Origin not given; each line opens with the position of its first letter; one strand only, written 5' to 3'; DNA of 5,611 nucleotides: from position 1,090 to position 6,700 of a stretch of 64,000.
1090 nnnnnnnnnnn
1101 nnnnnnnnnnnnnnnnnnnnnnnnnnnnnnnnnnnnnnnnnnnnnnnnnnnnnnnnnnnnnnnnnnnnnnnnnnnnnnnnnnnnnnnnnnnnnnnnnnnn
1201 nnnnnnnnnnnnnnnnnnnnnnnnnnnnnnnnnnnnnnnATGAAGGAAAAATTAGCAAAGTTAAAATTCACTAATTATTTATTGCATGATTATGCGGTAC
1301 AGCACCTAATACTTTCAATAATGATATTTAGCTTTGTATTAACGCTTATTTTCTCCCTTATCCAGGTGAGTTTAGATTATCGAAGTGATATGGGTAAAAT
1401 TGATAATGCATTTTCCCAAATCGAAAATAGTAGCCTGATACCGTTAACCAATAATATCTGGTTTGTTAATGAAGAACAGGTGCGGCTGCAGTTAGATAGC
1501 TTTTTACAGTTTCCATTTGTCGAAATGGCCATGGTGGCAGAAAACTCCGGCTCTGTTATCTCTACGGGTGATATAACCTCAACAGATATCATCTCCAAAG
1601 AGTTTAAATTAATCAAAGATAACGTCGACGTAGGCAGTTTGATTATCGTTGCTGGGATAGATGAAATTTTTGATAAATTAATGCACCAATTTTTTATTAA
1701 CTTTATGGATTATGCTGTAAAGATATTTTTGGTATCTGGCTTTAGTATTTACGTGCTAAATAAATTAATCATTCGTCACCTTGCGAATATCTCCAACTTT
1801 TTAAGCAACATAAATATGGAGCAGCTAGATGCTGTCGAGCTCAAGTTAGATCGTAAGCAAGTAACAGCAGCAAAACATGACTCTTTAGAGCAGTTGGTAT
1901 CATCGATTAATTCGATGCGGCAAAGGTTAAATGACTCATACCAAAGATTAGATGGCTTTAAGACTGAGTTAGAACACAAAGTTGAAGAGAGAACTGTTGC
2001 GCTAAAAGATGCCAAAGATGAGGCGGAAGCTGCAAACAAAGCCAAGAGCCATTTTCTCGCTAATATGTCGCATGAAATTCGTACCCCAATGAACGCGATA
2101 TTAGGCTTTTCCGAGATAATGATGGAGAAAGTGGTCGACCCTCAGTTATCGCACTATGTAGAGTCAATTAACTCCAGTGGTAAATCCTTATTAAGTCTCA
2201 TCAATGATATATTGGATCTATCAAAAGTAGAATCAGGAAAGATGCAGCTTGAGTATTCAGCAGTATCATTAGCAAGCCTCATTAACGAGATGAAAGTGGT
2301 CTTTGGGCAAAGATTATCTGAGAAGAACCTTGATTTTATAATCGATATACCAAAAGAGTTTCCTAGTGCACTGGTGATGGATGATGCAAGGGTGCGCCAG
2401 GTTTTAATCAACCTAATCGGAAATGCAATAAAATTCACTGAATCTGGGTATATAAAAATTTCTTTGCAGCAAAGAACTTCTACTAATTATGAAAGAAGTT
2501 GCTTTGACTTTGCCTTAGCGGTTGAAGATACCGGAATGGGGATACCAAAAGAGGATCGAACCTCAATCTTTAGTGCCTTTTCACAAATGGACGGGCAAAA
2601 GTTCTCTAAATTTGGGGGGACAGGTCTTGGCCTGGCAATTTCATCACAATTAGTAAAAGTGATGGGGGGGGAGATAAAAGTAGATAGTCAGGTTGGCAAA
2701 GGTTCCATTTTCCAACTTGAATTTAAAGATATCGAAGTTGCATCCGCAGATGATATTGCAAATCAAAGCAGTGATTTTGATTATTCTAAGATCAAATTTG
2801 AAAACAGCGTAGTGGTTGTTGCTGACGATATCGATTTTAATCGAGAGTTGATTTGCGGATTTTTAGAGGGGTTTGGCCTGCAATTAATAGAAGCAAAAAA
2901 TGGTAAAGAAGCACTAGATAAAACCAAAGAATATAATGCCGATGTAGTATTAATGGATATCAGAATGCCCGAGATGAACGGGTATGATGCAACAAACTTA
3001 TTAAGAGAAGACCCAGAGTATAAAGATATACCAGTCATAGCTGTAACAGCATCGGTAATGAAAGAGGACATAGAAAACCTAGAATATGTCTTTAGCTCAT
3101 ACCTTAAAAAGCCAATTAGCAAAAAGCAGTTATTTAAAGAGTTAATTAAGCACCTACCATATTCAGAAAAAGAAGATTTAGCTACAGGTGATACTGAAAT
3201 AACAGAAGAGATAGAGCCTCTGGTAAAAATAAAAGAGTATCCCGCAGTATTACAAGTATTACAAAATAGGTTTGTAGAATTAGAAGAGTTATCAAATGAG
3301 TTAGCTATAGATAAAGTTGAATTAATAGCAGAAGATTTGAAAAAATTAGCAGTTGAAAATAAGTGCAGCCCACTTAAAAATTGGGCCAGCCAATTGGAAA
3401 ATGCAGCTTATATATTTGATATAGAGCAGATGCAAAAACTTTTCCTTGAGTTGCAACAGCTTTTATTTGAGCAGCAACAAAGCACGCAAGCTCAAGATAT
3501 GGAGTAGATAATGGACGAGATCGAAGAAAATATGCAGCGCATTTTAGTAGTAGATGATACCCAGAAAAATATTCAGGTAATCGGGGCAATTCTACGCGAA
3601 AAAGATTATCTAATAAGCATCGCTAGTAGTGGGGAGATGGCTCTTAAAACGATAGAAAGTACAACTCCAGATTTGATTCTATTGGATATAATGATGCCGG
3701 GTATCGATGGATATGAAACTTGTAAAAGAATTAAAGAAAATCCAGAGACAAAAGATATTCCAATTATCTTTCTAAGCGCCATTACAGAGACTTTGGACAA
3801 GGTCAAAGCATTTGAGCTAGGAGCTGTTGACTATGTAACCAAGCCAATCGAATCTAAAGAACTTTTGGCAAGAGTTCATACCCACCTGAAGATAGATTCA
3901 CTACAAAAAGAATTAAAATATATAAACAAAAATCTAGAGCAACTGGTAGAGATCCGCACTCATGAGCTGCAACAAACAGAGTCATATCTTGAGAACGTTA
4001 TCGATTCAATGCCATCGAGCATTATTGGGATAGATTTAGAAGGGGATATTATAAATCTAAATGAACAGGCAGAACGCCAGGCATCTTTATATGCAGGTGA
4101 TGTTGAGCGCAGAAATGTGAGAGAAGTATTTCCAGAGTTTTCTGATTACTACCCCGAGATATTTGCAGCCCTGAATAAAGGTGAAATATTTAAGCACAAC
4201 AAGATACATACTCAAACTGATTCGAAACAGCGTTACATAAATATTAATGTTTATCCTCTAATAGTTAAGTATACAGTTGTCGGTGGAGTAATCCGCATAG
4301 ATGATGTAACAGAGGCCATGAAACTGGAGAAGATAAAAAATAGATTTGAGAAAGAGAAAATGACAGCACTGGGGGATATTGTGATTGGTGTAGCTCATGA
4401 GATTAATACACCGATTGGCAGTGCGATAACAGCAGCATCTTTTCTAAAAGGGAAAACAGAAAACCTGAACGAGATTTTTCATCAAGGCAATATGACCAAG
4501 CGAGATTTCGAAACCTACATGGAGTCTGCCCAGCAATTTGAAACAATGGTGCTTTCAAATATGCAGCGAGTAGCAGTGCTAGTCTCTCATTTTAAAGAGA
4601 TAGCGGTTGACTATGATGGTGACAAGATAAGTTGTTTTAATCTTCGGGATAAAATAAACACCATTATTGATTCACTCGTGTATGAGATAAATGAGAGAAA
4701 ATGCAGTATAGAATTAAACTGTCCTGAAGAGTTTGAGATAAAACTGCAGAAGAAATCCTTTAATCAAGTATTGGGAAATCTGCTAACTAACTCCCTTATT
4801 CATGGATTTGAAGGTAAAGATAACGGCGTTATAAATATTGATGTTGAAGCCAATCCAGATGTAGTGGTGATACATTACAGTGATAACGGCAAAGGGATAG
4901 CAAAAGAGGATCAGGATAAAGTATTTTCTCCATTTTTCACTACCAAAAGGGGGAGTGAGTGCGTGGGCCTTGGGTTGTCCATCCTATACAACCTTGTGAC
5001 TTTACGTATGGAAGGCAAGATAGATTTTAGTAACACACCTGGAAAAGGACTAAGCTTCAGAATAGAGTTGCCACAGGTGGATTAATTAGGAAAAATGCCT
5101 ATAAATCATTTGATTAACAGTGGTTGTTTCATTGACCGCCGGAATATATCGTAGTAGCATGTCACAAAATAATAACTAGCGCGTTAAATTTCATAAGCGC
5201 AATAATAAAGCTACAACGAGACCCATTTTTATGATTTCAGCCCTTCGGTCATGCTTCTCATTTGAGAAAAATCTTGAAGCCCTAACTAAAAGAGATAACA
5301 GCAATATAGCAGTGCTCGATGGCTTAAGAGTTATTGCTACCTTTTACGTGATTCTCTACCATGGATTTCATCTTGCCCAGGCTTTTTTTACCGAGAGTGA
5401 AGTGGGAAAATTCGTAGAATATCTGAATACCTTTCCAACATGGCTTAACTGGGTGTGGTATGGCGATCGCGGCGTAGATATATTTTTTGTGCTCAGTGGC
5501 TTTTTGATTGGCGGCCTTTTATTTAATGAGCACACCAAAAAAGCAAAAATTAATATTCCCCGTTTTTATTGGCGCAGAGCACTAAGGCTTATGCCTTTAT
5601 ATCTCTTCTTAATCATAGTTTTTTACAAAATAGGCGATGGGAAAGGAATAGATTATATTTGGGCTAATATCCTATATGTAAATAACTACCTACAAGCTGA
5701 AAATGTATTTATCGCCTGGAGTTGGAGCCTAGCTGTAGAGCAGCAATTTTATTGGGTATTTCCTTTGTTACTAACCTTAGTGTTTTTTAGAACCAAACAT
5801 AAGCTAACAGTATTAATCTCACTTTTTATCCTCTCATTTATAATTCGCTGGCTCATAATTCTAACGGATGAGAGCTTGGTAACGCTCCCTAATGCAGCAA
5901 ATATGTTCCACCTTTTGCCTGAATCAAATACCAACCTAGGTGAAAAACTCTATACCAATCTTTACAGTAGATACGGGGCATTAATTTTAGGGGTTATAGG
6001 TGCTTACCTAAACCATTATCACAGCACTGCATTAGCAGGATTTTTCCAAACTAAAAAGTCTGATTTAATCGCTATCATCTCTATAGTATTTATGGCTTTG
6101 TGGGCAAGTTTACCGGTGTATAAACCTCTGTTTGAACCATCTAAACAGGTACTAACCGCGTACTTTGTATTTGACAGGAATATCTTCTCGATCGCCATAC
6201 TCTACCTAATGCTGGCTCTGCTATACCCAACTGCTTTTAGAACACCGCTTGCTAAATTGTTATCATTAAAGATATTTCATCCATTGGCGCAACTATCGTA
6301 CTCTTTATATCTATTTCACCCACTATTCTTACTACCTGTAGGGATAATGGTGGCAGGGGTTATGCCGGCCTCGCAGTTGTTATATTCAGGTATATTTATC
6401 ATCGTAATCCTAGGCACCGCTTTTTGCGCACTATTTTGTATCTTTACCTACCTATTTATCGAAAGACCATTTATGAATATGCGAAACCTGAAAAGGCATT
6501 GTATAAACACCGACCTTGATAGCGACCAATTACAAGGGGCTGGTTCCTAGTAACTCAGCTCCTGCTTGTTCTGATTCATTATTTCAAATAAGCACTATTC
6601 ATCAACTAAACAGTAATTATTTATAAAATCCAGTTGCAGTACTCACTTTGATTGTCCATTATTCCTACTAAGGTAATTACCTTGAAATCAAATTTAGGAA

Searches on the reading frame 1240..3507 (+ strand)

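Call 28: search_protein_families(library=pfam, proteins=[window:1240-3507:+], max_evalue=0.00001)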
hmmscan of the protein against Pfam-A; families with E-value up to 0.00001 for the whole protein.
window:1240-3507:+ (755 aa): 4 families
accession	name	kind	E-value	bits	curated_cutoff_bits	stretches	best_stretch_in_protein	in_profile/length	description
PF02518.31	HATPase_c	-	4.4e-25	88.7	26.4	1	381-496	2-108/111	Histidine kinase-, DNA gyrase B-, and HSP90-like ATPase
PF00512.31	HisKA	-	5.1e-22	78.1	26.9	1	268-333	1-66/66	His Kinase A (phospho-acceptor) domain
PF00072.30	Response_reg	-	1.7e-21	76.9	30.2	1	525-634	1-109/111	Response regulator receiver domain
PF17149.10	CHASE5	-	1e-13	51.6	27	1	46-147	1-108/108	Periplasmic sensor domain found in signal transduction proteins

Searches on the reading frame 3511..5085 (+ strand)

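Call 28: search_protein_families(library=pfam, proteins=[window:3511-5085:+], max_evalue=0.00001)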
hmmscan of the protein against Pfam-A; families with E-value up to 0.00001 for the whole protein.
window:3511-5085:+ (524 aa): 3 families
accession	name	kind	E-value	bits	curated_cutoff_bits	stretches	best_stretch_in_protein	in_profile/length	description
PF00072.30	Response_reg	-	7e-30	103.9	30.2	1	11-122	1-110/111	Response regulator receiver domain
PF02518.31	HATPase_c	-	1.3e-21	77.5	26.4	1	416-522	5-109/111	Histidine kinase-, DNA gyrase B-, and HSP90-like ATPase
PF00989.32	PAS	-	3.2e-07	30.8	22.6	1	160-250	3-96/113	PAS fold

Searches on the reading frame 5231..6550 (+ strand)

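Call 28: search_protein_families(library=pfam, proteins=[window:5231-6550:+], max_evalue=0.00001)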
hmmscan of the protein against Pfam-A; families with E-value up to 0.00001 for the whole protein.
window:5231-6550:+ (439 aa): 1 family
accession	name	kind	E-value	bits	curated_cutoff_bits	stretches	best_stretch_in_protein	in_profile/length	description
PF01757.29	Acyl_transf_3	-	1.2e-21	77.5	31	1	28-401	3-323/326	Acyltransferase domain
